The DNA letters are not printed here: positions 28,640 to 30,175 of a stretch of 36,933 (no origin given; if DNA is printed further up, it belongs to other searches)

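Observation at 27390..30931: FHA adaptor / atypical Fic / minimal Ser-Thr kinase three-gene module: top candidate for an undescribed signalling or defence system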

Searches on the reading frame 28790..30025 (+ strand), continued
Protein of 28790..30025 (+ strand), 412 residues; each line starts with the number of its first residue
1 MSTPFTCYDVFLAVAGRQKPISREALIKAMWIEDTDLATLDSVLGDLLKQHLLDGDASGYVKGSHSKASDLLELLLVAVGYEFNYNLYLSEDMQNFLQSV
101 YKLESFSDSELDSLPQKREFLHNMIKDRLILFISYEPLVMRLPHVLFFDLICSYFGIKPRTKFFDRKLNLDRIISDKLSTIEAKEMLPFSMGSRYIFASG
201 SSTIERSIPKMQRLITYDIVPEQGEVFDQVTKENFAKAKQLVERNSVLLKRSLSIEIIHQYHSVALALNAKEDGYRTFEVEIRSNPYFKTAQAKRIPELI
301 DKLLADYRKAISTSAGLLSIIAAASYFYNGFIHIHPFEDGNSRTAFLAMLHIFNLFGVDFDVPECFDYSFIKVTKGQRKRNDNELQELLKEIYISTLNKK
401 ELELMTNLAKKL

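Call 23: find_related_loci(query=A1, collection=genome_contigs, flank=10000)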
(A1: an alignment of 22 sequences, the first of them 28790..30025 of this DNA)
Query A1 (412 aa) in genome_contigs; peptide patterns used: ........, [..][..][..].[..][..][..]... (x = any residue, [..] = any of these).
600 stretches matched a pattern (row limit reached: there are more); 139 encode a relative of the query (tblastn E <= 1e-3); the best 80 are kept; 80 distinct loci.
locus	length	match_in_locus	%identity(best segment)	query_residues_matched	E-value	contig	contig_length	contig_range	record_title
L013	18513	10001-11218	32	3-411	1e-55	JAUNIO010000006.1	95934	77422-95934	MAG: bacterium isolate S28M_St_metabat_78 NODE_120_length_95934_cov_26.215876, whole genome shotgun sequence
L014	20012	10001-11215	25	6-399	2e-31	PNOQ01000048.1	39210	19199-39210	MAG: Nanoarchaeum sp. isolate SW.3.93 SW_1000494_39210, whole genome shotgun sequence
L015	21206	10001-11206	27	6-397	4e-30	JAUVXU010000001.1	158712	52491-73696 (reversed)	MAG: Methanomicrobia archaeon isolate CSMAG_1224 CSMAG_1224_k141_948639_length_158712_cov_9.9975, whole genome shotgun s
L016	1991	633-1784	24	6-378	2e-23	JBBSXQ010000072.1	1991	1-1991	MAG: Nanoarchaeota archaeon isolate H51-bin157_1 H51_bin157_1_000000000072, whole genome shotgun sequence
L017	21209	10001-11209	23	1-399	6e-18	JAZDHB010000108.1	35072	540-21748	MAG: Candidatus Micrarchaeota archaeon isolate MEGAHIT-group-0.296 k141_19099736, whole genome shotgun sequence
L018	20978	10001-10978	24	84-399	5e-17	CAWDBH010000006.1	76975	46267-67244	MAG: uncultured Candidatus Micrarchaeota archaeon isolate MFD01689.bin.2.62 genome assembly, contig: contig_30710, whole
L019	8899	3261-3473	39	284-360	4e-8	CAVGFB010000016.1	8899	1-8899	Oscillospiraceae bacterium isolate SRR8978407_cleanbin_000014 genome assembly, contig: Spades_SRR8978407_contig_1148, wh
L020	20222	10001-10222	38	282-361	3e-7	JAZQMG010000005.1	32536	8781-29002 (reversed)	MAG: Acetatifactor sp. isolate T1900044606_TS20190072.MAGScoT_cleanbin_000104 SGB_746_k141_2641963, whole genome shotgun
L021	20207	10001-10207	35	287-358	4e-7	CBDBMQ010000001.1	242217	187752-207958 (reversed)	MAG: Rhodothermales bacterium isolate 2f1e6004-1539-424d-a2a3-fdea80cd2d68 genome assembly, contig: contig_1, whole geno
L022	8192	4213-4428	36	284-361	4e-7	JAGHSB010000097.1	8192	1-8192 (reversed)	MAG: Candidatus Treponema scatequi isolate E1_MB2_111 c_000000282434, whole genome shotgun sequence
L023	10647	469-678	36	286-361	5e-7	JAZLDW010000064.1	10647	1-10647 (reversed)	MAG: Clostridia bacterium isolate T1900045025_TC20190018.MAGScoT_cleanbin_000004 SGB_4432_k141_3671806, whole genome sho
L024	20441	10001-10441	25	215-367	6e-7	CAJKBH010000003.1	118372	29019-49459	MAG TPA_asm: uncultured Porphyromonadaceae bacterium isolate ERR1190759-bin.10 genome assembly, contig: NODE_63_length_1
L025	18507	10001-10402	28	219-358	7e-7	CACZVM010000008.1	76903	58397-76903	MAG: uncultured Bacteroidales bacterium isolate RUG12984 genome assembly, contig: RUG12984_asm_8, whole genome shotgun s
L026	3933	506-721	36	284-361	7e-7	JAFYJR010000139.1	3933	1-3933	MAG: Clostridia bacterium isolate RGIG7152 Water_buffalos_Abomasum-5__c886101, whole genome shotgun sequence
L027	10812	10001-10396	29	230-357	7e-7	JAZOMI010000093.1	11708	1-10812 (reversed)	MAG: Candidatus Aphodosoma sp. isolate T1900045648_YK20190342.MAGScoT_cleanbin_000049 SGB_8184_k141_1308525, whole genom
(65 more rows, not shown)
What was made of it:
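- Tried and rejected: It did reveal archaeal full-length relatives and the same-genome paralogue (call 23).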

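Call 28: predict_structure(alignment_id=A1)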
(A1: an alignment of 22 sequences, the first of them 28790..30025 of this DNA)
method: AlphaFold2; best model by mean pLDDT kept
length: 412 residues; sequences in the alignment: 22
mean_pLDDT: 90.6   pTM: 0.89
mean pLDDT of the five models: 90.6, 89.1, 89.1, 87.7, 87.5
residues with pLDDT >= 90: 288; 70-90: 107; 50-70: 14; < 50: 3
segments of 3 or more residues with pLDDT < 50: none
pLDDT, mean of each block of 10 residues (from residue 1): 80 95 95 92 97 94 96 96 93 95 93 87 92 92 94 96 85 94 89 82 70 92 84 93 96 95 82 77 80 95 95 88 96 92 95 93 89 89 95 94 89 73
secondary structure, 60 per line:
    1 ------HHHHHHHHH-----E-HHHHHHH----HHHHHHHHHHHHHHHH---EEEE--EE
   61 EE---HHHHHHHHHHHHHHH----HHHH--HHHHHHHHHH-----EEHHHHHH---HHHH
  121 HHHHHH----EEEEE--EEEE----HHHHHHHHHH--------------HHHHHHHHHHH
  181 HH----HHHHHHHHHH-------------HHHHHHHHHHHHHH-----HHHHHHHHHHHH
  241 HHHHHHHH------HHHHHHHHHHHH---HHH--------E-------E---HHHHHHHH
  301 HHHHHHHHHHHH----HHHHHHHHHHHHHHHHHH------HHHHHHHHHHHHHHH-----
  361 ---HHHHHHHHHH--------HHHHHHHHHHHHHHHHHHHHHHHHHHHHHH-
elements in order: H7-15 H23-29 H34-49 E53-56 E59-62 H66-80 H85-88 H91-100 H108-113 H117-126 E131-135 E138-141 H146-155 H170-182 H187-196 H210-223 H229-248 H255-266 H293-312 H317-334 H341-355 H364-373 H382-411
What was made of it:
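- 28808..29212 (+): Gene 2 N-terminal half: two H-H-H-strand-strand (winged-helix-like) units, aa 7-62 and 85-141. Secondary structure of the AF2 model, pLDDT above 90 in this region (call 28).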

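Call 30: search_solved_structures(query=A1, max_evalue=0.01, show_alignments=3)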
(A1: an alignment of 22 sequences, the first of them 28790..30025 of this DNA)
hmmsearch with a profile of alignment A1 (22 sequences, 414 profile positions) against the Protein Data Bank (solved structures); distinct sequences matched with E-value up to 0.01: 31.
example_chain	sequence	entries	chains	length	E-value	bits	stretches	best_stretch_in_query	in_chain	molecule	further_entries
3cuc_A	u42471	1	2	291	3.3e-11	45.6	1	277-361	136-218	Protein of unknown function with a Fic domain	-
5jj6_A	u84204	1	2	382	1.7e-09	39.9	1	211-357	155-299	Adenosine monophosphate-protein transferase FICD homolog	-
5jj7_A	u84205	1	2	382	2.1e-09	39.6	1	238-357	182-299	Adenosine monophosphate-protein transferase FICD homolog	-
6i7g_A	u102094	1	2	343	4.5e-09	38.5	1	236-359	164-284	Adenosine monophosphate-protein transferase FICD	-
4u04_A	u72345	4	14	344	4.6e-09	38.5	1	236-359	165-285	Adenosine monophosphate-protein transferase FICD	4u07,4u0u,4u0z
9yz5_A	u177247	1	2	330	4.6e-09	38.5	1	238-359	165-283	Protein adenylyltransferase FICD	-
6i7h_A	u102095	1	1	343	4.9e-09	38.4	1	238-359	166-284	Adenosine monophosphate-protein transferase FICD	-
4u0s_A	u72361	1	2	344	5e-09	38.4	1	238-359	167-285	Adenosine monophosphate-protein transferase FICD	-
6i7i_A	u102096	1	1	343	5.1e-09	38.4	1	238-359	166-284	Adenosine monophosphate-protein transferase FICD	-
6i7j_A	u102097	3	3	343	6.4e-09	38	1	248-358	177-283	Adenosine monophosphate-protein transferase FICD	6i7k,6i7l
6zmd_B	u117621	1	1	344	7.2e-09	37.9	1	253-359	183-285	Protein adenylyltransferase FICD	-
3n3u_A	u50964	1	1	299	1.8e-08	36.5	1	231-394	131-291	Adenosine monophosphate-protein transferase ibpA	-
6siu_A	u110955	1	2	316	1e-07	34.1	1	231-394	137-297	Protein adenylyltransferase and cysteine protease IbpA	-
7b7z_A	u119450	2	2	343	3.3e-07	32.4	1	248-358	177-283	Protein adenylyltransferase FICD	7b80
4itr_A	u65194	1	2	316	9.1e-07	30.9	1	231-394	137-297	Adenosine monophosphate-protein transferase and cysteine protease IbpA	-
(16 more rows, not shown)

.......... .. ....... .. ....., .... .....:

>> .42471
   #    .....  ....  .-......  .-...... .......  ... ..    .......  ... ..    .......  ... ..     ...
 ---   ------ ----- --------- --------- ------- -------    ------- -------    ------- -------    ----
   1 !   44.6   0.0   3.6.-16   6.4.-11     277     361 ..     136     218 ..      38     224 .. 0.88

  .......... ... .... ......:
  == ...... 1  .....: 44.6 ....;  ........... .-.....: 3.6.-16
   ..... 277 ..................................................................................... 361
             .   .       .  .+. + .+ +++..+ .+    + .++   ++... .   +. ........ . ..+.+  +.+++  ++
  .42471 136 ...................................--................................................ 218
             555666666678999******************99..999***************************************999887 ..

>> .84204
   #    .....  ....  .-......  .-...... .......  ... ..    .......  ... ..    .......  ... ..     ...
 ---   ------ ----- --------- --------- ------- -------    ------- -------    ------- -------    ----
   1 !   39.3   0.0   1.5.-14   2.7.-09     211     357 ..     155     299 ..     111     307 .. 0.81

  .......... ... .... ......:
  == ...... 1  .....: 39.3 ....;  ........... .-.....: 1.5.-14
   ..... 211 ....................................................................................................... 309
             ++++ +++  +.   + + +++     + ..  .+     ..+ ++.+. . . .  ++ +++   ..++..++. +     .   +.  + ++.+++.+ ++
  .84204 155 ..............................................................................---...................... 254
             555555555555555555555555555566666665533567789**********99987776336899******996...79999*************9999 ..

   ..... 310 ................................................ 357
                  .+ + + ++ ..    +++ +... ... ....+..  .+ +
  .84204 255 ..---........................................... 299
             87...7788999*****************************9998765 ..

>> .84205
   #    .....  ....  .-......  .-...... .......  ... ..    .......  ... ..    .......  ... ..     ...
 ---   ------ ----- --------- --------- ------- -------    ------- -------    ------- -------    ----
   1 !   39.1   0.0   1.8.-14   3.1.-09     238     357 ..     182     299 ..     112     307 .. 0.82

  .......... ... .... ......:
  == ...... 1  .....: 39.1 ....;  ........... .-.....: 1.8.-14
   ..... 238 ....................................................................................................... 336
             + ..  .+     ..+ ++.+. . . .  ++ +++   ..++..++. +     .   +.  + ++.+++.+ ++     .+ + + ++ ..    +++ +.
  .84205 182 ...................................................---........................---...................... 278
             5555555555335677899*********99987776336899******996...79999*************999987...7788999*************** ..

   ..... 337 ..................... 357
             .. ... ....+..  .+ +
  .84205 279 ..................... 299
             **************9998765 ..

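Call 31: fold_search(model_id=the predicted structure, library=pdb)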
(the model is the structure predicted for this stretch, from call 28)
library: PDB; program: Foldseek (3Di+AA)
matches with E <= 10: 327; with E <= 0.001: 32
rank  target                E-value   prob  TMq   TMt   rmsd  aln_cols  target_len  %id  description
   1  3cuc_B                7.1e-06  1.00  0.36  0.52  11.2       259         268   16  CRYSTAL STRUCTURE OF A FIC DOMAIN CONTAINING SIGNALING PROTEIN (BT_2513) FROM BACTEROIDES THETAIOTAOMICRON VPI-5482 AT (released 2008-04-29)
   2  3cuc_A                8.5e-06  1.00  0.38  0.56  10.7       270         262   16  CRYSTAL STRUCTURE OF A FIC DOMAIN CONTAINING SIGNALING PROTEIN (BT_2513) FROM BACTEROIDES THETAIOTAOMICRON VPI-5482 AT (released 2008-04-29)
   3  4u04_B                8.9e-06  1.00  0.36  0.45  16.6       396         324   14  Structure of a eukaryotic fic domain containing protein (released 2014-12-10)
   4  4u0z_E                1.0e-05  1.00  0.33  0.41  18.4       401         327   14  Eukaryotic Fic Domain containing protein with bound APCPP (released 2014-12-10)
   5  6i7i                  1.2e-05  1.00  0.36  0.43  18.2       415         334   15  Crystal structure of dimeric FICD mutant K256A complexed with MgATP (released 2019-09-25)
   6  4u0z_D                1.3e-05  1.00  0.33  0.41  17.8       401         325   14  Eukaryotic Fic Domain containing protein with bound APCPP (released 2014-12-10)
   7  4u0u_A                1.5e-05  1.00  0.35  0.43  18.5       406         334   14  Wild type eukaryotic fic domain containing protein with ADP (released 2014-12-10)
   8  4u0z_C                1.5e-05  1.00  0.33  0.41  18.5       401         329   14  Eukaryotic Fic Domain containing protein with bound APCPP (released 2014-12-10)
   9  4u0s_B                1.8e-05  1.00  0.38  0.47  14.8       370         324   13  Structure of Eukaryotic fic domain containing protein with ADP (released 2014-12-10)
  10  6i7g_B                1.8e-05  1.00  0.38  0.45  15.4       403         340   13  Crystal structure of dimeric wild type FICD complexed with ATP (released 2019-09-25)
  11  4u0z_F                1.8e-05  1.00  0.33  0.41  17.7       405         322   14  Eukaryotic Fic Domain containing protein with bound APCPP (released 2014-12-10)
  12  4u0s_A                1.9e-05  1.00  0.38  0.47  15.4       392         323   14  Structure of Eukaryotic fic domain containing protein with ADP (released 2014-12-10)
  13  4u0z_A                1.9e-05  1.00  0.33  0.41  17.7       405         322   14  Eukaryotic Fic Domain containing protein with bound APCPP (released 2014-12-10)
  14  4u0z_G                2.0e-05  1.00  0.33  0.41  17.8       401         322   14  Eukaryotic Fic Domain containing protein with bound APCPP (released 2014-12-10)
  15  4u04_A                2.1e-05  1.00  0.37  0.47  15.3       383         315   13  Structure of a eukaryotic fic domain containing protein (released 2014-12-10)
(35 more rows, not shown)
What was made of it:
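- On Fic/Fido (PF02661), AMPylating type: Foldseek probability 1.00 to BT_2513 and FICD (call 31).
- Closest known: Class II Fic proteins. Same: The Fic fold and the core His-Phe-(Asp/Glu)-Gly-Asn-x-Arg are shared (calls 30, 31).
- Checked: The AF2 model has pLDDT 90.6 and its top Foldseek hits are BT_2513 and FICD (calls 28, 31).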

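Call 54: search_protein_families(library=pfam, proteins=[L003:7370-7756:+, L003:7926-9380:+, L001:8224-9141:-, L001:9237-9512:-], max_evalue=1)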
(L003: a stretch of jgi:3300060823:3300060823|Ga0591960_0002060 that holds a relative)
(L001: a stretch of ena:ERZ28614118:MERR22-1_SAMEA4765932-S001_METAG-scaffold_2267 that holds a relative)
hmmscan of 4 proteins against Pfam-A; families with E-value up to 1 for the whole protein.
L003:7370-7756:+ (129 aa): 4 families
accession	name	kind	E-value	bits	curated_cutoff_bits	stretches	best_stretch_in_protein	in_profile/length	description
PF13488.11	Gly-zipper_Omp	-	3.3e-05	24.2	25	1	27-65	1-40/46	Glycine zipper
PF13441.11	Gly-zipper_YMGG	-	0.019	15.1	28.9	1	27-65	5-44/45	YMGG-like Gly-zipper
PF25204.1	DAAF9_2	-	0.059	13.4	27.5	1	54-112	6-65/210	DAAF9 domain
PF20159.5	YidB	-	0.85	10.3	24.3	0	15-100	13-91/132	YidB-like protein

L003:7926-9380:+ (485 aa): 13 families
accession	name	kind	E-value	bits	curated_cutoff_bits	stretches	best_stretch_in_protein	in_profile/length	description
PF13240.11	Zn_Ribbon_1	-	0.00095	19.3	25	1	335-356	2-23/23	zinc-ribbon domain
PF12773.13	DZR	-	0.0063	17.1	27.3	1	335-357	1-23/45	Double zinc ribbon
PF04837.17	MbeB_N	-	0.0093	16.7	22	1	48-79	9-40/52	MbeB-like, N-term conserved region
PF13248.11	Zn_ribbon_3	-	0.01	15.7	27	1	334-352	4-22/26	zinc-ribbon domain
PF21961.1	AppA_4HB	-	0.019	15.9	27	1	278-318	17-58/81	AppA, four helix bundle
PF07323.17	DUF1465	-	0.019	15.3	25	1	223-299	65-136/153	Protein of unknown function (DUF1465)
PF01544.23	CorA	-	0.063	13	27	1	237-329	128-218/292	CorA-like Mg2+ transporter protein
PF18912.6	DZR_2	-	0.088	13.1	27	1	335-357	10-33/56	Double zinc ribbon domain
PF25771.1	CC_CEP152-bind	-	0.09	12.8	21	1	272-293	5-26/36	CEP63/DEUP1, CEP152 binding coiled coil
PF05810.19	NinF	-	0.1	13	27.5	1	335-356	2-24/25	NinF protein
PF20864.3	Zn_ribbon_TEX13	-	0.2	12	17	1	335-352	3-20/20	Putative testis-expressed protein 13C, zinc finger domain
PF12095.13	CRR7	-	0.28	12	25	0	82-107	45-70/84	Protein CHLORORESPIRATORY REDUCTION 7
PF12179.13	IKKbetaNEMObind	-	0.35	11.2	25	0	95-114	15-34/37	I-kappa-kinase-beta NEMO binding domain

L001:8224-9141:- (305 aa): 0 families

L001:9237-9512:- (91 aa): 2 families
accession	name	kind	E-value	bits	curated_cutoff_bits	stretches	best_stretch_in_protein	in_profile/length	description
PF00498.31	FHA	-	8.4e-16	58.6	20.7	1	20-82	2-67/67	FHA domain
PF16697.10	Yop-YscD_cpl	-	3.2e-11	43.8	33.2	1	2-88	1-90/94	Inner membrane component of T3SS, cytoplasmic domain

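Call 78: search_protein_representatives(alignment_id=A1)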
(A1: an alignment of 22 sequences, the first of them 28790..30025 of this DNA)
Query: 22 sequences, 414 profile positions. Proteins with E-value up to 0.001 (for the whole library): 5618; up to 1e-10: 225; up to 1e-30: 38. The best 150 are listed.
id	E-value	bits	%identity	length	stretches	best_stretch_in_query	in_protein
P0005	8.4e-187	637.2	-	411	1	6-412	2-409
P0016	5.0e-185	631.3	-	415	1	6-410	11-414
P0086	9.7e-164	561.2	-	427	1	5-412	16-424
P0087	3.4e-145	500.1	-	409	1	4-408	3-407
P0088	7.9e-142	489.0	-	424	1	5-406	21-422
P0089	3.4e-126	437.6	-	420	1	6-409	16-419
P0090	2.6e-123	428.0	-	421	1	7-409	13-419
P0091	3.0e-111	388.3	-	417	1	7-408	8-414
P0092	2.8e-107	375.3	-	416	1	7-409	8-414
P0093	4.2e-107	374.7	-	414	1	8-409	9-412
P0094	2.4e-90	319.5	-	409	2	204-411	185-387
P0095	1.0e-81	291.0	-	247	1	173-409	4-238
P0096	1.8e-81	290.2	-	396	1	4-406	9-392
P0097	4.7e-78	279.0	-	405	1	10-401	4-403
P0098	8.0e-78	278.2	-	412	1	7-409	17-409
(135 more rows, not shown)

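Call 82: find_related_loci(query=A1, collection=viral_contigs, flank=3000)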
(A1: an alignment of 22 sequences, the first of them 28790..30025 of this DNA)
Query A1 (412 aa) in viral_contigs; peptide patterns used: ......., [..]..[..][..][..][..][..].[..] (x = any residue, [..] = any of these).
177 stretches matched a pattern; 31 encode a relative of the query (tblastn E <= 1e-3); 31 distinct loci.
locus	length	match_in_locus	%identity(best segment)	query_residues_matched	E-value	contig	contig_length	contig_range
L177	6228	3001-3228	36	276-353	5e-9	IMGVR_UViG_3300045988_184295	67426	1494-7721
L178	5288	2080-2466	29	219-353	2e-7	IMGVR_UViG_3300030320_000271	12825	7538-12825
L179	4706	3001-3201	38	274-347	3e-7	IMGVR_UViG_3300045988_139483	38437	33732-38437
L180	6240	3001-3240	33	276-357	1e-6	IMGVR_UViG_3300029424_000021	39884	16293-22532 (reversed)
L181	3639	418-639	37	289-361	1e-6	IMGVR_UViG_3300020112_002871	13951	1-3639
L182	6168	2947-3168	38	289-361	2e-6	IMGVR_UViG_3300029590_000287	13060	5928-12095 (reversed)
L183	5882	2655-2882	36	276-353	1e-6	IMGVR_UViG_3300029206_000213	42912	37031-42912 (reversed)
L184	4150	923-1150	36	276-353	1e-6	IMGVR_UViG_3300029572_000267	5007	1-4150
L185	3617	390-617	36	276-353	1e-6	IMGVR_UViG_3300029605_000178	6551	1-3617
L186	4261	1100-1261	35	296-361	2e-6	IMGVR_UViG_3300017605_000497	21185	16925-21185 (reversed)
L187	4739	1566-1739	38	288-347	2e-6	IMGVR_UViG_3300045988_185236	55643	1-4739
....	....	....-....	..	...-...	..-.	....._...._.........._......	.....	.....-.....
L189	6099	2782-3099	28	249-343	1e-5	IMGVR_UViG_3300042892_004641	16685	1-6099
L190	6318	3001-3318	28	249-343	1e-5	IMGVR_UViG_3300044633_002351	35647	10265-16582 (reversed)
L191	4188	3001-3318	28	249-343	1e-5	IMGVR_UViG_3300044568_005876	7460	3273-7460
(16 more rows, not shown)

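Call 83: search_protein_families(library=phrogs, proteins=[window:28790-30025:+], max_evalue=0.001)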
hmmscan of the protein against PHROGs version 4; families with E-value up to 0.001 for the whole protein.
window:28790-30025:+ (412 aa): 4 families
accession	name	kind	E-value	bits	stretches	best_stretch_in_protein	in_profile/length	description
phrog_11900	-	unknown function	2.2e-09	38.2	1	208-351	31-173/230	-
phrog_5978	-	unknown function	2.6e-07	31.1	1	249-345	108-210/364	-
phrog_577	-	moron, auxiliary metabolic gene and host takeover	9.7e-07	29.7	1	317-393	49-124/128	Doc-like toxin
phrog_12747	-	unknown function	0.00025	21.7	1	300-396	99-200/211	-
